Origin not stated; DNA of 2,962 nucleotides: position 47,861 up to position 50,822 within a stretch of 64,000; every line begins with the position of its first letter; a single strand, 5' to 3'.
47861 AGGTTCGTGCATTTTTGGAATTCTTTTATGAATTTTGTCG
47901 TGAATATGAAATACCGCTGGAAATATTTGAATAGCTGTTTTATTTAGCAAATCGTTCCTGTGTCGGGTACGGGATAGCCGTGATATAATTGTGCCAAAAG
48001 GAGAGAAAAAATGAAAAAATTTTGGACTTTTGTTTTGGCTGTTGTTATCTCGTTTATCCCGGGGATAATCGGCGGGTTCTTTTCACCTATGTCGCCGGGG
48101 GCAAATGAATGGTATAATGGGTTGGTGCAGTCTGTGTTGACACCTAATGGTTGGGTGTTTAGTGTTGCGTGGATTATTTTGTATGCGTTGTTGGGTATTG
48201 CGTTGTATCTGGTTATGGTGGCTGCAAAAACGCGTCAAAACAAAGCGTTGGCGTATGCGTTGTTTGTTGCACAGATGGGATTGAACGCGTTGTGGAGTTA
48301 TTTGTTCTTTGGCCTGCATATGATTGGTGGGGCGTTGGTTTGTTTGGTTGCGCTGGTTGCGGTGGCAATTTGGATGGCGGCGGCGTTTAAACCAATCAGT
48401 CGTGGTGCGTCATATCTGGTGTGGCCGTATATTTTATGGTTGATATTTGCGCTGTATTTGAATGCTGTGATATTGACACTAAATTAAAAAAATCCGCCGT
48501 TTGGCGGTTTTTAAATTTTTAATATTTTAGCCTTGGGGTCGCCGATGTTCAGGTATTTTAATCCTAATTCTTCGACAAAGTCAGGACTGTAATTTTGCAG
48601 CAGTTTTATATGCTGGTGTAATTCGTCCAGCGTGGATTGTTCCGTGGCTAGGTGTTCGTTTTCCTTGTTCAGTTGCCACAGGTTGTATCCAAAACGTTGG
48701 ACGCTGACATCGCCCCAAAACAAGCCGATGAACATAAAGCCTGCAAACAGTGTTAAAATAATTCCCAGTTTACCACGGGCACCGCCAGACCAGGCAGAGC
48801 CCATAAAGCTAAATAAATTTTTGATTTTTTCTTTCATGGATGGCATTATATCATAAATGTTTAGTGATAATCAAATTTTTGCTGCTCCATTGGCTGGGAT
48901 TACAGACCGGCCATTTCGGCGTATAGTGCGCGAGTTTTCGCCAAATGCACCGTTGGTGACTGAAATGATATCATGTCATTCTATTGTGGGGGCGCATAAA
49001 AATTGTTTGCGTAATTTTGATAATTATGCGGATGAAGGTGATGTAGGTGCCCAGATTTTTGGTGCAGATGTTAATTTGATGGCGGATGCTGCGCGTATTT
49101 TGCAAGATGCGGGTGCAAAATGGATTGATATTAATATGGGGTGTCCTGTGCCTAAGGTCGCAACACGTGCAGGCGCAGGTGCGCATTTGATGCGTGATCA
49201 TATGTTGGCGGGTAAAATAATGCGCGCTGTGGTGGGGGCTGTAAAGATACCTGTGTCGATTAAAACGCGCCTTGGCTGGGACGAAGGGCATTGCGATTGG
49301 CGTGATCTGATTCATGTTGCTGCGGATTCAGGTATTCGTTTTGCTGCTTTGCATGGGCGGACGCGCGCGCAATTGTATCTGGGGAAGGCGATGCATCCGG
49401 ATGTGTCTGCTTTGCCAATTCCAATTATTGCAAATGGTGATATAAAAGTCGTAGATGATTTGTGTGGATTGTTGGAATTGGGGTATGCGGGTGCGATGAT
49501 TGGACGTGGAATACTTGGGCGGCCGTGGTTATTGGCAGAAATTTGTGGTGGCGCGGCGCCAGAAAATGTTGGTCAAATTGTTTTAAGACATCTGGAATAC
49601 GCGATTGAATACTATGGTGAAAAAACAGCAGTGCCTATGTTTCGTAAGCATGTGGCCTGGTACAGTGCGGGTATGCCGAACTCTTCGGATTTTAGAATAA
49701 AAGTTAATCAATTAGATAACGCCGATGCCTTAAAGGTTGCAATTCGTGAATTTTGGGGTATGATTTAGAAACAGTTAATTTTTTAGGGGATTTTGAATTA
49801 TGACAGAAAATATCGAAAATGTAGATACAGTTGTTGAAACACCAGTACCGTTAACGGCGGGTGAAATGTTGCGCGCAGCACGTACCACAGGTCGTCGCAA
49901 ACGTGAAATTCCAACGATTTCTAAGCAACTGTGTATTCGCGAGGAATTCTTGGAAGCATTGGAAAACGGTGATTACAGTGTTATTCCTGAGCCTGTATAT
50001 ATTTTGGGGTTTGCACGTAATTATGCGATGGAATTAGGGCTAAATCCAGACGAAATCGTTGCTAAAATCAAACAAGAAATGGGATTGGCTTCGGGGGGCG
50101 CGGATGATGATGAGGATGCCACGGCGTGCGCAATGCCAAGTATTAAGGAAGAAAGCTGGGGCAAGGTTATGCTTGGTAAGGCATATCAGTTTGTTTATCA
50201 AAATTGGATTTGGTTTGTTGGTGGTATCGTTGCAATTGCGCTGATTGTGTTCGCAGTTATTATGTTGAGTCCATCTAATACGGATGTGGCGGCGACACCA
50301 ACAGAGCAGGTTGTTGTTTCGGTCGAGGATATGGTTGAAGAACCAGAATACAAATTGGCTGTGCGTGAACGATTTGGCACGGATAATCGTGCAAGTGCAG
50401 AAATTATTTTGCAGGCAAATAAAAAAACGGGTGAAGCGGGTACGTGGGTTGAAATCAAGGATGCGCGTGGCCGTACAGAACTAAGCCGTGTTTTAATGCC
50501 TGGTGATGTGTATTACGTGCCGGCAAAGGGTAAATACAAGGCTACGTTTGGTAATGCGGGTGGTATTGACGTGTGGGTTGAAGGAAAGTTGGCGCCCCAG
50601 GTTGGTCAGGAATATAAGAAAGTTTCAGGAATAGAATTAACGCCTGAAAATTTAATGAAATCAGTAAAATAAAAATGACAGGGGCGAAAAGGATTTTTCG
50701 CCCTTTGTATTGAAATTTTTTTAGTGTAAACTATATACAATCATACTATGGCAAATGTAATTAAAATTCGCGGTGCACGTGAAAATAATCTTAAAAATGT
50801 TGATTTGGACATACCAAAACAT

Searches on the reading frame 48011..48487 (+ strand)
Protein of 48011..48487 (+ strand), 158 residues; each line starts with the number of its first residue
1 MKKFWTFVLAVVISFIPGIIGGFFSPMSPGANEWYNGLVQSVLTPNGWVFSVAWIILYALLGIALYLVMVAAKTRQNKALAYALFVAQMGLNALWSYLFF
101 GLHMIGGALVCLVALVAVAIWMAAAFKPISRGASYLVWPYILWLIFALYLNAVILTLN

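Call 59: search_protein_families(library=pfam, proteins=[window:48011-48487:+], max_evalue=0.001)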
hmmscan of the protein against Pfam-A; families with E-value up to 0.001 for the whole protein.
window:48011-48487:+ (158 aa): 1 family
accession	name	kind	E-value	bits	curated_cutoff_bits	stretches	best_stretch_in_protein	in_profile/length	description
PF03073.20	TspO_MBR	-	3e-37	128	24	1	11-154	2-143/145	TspO/MBR family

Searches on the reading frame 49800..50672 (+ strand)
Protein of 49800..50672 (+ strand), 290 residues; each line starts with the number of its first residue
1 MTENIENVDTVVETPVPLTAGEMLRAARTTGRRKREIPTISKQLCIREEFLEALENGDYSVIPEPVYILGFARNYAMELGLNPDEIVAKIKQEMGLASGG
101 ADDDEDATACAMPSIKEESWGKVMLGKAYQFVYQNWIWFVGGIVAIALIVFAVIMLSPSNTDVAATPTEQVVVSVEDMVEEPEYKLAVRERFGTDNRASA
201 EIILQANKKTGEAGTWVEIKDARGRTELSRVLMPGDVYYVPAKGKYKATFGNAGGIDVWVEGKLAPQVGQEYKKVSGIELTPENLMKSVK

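Call 59: search_protein_families(library=pfam, proteins=[window:49800-50672:+], max_evalue=0.001)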
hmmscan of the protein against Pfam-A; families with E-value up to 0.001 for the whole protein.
window:49800-50672:+ (290 aa): 2 families
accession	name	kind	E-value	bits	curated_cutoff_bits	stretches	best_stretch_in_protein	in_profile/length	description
PF13413.12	HTH_25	-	2.1e-16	59.9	24.6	1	23-86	1-62/62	Helix-turn-helix domain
PF13464.11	RodZ_C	-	8.9e-12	45.2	23.9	1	214-275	7-68/72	RodZ C-terminal domain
